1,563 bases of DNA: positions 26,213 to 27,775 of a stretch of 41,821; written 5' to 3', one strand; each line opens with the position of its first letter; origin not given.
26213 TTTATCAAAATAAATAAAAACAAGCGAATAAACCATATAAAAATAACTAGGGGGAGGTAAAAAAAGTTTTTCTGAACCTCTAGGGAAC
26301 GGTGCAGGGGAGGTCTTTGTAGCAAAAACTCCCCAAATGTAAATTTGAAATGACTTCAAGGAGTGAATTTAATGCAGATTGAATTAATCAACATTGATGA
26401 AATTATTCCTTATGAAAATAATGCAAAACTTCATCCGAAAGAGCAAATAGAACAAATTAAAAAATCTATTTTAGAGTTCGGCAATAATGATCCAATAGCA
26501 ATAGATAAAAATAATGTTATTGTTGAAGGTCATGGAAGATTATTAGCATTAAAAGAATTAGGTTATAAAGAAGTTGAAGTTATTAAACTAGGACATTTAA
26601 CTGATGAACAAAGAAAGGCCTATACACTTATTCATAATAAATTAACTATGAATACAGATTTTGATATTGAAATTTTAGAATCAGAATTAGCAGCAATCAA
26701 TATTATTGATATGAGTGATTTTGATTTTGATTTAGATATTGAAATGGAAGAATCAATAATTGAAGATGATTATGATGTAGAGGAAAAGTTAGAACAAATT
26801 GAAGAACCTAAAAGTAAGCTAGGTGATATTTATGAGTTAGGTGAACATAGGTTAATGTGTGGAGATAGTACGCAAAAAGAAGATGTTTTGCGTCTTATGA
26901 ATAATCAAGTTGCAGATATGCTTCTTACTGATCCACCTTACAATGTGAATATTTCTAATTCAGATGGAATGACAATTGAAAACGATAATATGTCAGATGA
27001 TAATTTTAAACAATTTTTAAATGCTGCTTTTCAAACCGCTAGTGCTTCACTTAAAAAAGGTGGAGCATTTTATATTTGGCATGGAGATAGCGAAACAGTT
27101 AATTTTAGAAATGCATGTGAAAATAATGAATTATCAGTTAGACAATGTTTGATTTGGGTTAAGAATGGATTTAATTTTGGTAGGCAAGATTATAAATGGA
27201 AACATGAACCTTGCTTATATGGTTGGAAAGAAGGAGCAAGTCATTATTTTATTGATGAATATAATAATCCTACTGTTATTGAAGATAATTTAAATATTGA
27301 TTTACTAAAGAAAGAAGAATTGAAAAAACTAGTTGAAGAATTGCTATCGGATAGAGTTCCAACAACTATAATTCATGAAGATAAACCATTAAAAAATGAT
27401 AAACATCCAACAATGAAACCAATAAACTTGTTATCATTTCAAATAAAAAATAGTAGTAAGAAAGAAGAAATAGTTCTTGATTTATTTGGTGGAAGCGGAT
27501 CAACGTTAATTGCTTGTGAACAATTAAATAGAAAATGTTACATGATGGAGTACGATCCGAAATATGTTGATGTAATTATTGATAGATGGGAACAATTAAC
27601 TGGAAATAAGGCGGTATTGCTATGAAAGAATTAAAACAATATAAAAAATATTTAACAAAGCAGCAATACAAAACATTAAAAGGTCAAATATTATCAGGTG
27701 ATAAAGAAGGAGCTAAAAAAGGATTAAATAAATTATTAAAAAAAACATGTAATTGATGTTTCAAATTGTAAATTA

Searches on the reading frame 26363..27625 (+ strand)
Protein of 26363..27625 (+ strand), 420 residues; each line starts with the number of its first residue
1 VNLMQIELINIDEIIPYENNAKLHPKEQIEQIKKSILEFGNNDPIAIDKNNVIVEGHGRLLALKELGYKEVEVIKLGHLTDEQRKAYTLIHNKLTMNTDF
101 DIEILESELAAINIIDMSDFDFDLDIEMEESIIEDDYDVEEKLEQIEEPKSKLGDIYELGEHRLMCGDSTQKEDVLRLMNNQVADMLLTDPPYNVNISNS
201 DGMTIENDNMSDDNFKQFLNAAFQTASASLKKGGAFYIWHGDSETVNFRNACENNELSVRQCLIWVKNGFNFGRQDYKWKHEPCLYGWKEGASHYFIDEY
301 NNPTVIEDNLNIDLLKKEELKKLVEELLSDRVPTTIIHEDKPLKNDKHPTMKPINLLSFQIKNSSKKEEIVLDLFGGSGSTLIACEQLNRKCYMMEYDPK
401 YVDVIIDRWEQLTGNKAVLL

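Call 13: search_protein_families(library=pfam, proteins=[window:26363-27625:+], max_evalue=0.01)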
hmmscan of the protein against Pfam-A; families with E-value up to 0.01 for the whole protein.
window:26363-27625:+ (420 aa): 2 families
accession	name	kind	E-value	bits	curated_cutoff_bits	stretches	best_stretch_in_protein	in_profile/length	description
PF01555.25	N6_N4_Mtase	-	1.1e-30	107.7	26.7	1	185-405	2-219/221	DNA methylase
PF03602.21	Cons_hypoth95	-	7.7e-07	29.4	24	1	348-413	22-88/182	Conserved hypothetical protein 95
